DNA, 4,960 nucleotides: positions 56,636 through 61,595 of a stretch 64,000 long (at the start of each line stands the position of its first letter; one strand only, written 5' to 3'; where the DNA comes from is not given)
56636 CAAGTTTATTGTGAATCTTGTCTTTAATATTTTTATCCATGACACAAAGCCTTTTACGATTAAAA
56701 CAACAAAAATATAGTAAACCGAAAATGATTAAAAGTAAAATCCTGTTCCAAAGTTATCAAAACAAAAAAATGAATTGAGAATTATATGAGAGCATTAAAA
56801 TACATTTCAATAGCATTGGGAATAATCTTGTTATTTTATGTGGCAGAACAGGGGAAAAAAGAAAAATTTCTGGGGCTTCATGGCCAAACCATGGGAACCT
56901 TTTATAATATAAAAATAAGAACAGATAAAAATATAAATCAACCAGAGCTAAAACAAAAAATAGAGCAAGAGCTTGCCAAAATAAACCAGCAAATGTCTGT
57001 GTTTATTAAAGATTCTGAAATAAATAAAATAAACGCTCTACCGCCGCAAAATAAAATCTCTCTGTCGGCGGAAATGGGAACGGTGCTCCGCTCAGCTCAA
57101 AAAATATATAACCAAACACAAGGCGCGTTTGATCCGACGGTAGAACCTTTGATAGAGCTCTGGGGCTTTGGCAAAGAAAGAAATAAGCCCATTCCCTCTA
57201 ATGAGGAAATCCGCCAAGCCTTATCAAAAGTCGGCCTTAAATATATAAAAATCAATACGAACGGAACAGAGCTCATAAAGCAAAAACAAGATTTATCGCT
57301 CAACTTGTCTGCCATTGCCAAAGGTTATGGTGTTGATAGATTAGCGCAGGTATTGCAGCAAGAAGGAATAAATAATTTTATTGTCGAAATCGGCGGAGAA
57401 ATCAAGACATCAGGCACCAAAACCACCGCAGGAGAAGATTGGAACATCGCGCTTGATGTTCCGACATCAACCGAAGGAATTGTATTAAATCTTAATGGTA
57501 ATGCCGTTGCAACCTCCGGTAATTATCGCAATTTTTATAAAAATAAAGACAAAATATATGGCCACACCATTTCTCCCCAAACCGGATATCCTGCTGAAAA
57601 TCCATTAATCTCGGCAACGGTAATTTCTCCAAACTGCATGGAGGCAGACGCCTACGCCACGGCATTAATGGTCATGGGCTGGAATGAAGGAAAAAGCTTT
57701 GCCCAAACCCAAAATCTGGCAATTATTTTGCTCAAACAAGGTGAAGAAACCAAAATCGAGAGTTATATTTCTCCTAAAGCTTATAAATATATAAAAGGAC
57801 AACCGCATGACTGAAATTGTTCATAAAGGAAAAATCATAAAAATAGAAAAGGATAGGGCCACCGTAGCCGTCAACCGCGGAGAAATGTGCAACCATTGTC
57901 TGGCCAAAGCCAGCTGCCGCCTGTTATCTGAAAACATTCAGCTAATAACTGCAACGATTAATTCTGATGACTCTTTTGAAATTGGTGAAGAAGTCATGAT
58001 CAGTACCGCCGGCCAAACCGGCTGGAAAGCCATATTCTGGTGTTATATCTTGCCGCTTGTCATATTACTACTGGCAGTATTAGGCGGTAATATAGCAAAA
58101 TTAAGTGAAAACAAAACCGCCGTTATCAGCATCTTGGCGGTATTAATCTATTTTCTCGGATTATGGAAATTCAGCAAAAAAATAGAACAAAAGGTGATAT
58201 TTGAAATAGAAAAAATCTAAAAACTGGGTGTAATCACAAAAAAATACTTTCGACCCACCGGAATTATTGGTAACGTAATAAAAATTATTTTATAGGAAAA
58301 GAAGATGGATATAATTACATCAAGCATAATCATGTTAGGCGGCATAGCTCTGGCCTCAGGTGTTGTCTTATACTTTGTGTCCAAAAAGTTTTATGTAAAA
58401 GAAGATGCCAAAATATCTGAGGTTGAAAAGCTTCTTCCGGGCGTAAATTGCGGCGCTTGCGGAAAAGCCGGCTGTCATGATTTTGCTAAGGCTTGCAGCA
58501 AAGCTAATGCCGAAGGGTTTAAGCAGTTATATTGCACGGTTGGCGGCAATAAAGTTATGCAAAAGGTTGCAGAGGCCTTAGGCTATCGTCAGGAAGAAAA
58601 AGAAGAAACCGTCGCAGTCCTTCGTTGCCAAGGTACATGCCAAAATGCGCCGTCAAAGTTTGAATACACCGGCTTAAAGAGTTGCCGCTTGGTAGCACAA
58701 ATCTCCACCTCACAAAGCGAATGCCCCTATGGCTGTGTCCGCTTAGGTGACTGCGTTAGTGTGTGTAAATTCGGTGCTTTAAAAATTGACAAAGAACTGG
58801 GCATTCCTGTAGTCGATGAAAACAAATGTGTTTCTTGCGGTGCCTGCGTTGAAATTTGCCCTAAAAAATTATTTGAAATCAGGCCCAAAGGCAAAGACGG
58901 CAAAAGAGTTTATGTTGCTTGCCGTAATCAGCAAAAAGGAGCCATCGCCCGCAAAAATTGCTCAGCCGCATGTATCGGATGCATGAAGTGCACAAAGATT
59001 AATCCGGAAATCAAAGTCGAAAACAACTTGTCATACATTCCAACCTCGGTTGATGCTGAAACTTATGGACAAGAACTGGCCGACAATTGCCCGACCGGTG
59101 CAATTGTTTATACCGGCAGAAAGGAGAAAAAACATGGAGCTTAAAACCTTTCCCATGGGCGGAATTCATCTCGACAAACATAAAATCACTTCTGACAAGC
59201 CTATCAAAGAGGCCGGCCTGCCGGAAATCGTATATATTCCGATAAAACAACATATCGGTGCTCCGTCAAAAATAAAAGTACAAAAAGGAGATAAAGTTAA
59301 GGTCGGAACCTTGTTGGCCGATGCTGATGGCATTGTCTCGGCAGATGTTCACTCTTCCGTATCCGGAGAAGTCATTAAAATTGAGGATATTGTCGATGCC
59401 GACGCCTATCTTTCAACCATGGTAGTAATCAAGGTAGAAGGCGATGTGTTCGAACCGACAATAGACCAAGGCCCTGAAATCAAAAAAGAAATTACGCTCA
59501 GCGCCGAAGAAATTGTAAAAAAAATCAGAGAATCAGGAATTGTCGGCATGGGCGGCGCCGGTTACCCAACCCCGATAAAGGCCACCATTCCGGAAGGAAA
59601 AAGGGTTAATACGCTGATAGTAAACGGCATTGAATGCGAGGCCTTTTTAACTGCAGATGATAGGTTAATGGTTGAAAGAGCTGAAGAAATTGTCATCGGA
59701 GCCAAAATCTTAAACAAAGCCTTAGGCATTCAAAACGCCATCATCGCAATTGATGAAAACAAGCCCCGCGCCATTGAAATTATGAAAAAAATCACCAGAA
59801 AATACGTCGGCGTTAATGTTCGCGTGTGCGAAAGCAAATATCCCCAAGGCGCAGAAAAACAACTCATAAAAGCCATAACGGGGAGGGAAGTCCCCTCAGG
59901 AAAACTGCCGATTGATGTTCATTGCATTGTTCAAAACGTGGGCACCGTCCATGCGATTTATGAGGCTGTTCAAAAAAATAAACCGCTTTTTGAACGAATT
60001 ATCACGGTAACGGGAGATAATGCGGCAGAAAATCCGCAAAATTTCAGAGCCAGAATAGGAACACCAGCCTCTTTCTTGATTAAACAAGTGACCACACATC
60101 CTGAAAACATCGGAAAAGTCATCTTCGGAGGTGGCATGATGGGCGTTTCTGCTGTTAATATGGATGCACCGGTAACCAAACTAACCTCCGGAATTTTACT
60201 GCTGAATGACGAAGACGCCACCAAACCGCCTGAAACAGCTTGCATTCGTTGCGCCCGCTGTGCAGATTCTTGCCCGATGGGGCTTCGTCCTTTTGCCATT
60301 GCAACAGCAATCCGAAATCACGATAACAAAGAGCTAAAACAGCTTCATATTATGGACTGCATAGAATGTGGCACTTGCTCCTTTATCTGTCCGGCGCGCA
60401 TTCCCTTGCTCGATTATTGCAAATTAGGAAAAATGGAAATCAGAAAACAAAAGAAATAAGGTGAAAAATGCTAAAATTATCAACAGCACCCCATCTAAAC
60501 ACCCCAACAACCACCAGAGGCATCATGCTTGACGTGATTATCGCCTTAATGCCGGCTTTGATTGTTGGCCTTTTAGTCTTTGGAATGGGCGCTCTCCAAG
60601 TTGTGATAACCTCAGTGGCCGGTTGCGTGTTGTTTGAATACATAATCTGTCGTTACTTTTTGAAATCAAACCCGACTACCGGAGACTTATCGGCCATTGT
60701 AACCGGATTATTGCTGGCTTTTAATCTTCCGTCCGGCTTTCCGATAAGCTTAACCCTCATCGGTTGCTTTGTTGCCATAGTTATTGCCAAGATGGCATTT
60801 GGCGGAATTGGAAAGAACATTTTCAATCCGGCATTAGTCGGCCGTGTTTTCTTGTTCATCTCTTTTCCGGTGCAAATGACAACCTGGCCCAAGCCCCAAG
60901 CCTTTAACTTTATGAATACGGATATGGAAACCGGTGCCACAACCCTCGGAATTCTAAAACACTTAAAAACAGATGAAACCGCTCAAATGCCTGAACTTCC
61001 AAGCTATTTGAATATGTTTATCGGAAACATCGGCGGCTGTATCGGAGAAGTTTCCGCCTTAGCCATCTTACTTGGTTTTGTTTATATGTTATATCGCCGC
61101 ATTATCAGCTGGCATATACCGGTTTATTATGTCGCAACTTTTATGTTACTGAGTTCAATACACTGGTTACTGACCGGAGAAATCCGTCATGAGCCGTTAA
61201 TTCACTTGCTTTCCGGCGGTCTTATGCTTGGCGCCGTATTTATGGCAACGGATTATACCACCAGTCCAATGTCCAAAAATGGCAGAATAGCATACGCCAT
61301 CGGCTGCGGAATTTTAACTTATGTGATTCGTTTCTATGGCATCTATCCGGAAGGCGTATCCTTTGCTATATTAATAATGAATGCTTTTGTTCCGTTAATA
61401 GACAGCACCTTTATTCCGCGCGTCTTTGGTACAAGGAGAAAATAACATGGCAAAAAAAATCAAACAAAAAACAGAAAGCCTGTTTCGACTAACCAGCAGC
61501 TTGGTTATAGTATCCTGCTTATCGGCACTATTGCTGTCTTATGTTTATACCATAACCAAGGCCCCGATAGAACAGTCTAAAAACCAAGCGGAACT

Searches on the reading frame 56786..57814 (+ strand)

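Call 81: search_protein_families(library=pfam, proteins=[window:56786-57814:+], max_evalue=1e-8)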
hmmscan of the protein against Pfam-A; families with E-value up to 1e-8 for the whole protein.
window:56786-57814:+ (342 aa): 1 family
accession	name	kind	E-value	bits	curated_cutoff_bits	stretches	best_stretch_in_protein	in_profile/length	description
PF02424.20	ApbE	-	1.3e-89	300.8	25.6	1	36-313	1-264/266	ApbE family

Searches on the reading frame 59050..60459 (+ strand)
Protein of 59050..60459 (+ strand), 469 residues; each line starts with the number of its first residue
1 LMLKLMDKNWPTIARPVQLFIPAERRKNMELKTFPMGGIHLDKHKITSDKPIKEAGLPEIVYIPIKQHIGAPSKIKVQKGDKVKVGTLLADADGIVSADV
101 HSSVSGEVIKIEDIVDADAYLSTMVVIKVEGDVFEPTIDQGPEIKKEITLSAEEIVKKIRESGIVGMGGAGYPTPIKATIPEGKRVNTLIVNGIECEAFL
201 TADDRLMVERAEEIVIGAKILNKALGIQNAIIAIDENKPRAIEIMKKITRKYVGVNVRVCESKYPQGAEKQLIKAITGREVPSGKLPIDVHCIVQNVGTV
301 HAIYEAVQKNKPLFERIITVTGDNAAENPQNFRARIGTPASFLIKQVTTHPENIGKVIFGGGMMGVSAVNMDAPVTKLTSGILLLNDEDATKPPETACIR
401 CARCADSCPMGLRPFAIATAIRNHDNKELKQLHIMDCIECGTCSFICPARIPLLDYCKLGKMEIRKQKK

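Call 81: search_protein_families(library=pfam, proteins=[window:59050-60459:+], max_evalue=1e-8)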
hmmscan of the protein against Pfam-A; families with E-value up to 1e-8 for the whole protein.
window:59050-60459:+ (469 aa): 2 families
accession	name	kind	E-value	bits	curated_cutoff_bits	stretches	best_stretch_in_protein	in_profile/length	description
PF01512.22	Complex1_51K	-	1.1e-48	165.4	31.2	1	159-305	1-150/150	Nuo51 FMN-binding domain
PF13375.12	RnfC_N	-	4.1e-27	94.6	25.6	1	37-131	5-100/101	RnfC Barrel sandwich hybrid domain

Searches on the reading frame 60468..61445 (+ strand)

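Call 81: search_protein_families(library=pfam, proteins=[window:60468-61445:+], max_evalue=1e-8)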
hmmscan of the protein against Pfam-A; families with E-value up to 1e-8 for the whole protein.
window:60468-61445:+ (325 aa): 1 family
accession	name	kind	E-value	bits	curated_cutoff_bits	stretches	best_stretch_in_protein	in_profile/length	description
PF03116.20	NQR2_RnfD_RnfE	-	4.5e-117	391.1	27.7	1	4-321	2-296/296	NQR2, RnfD, RnfE family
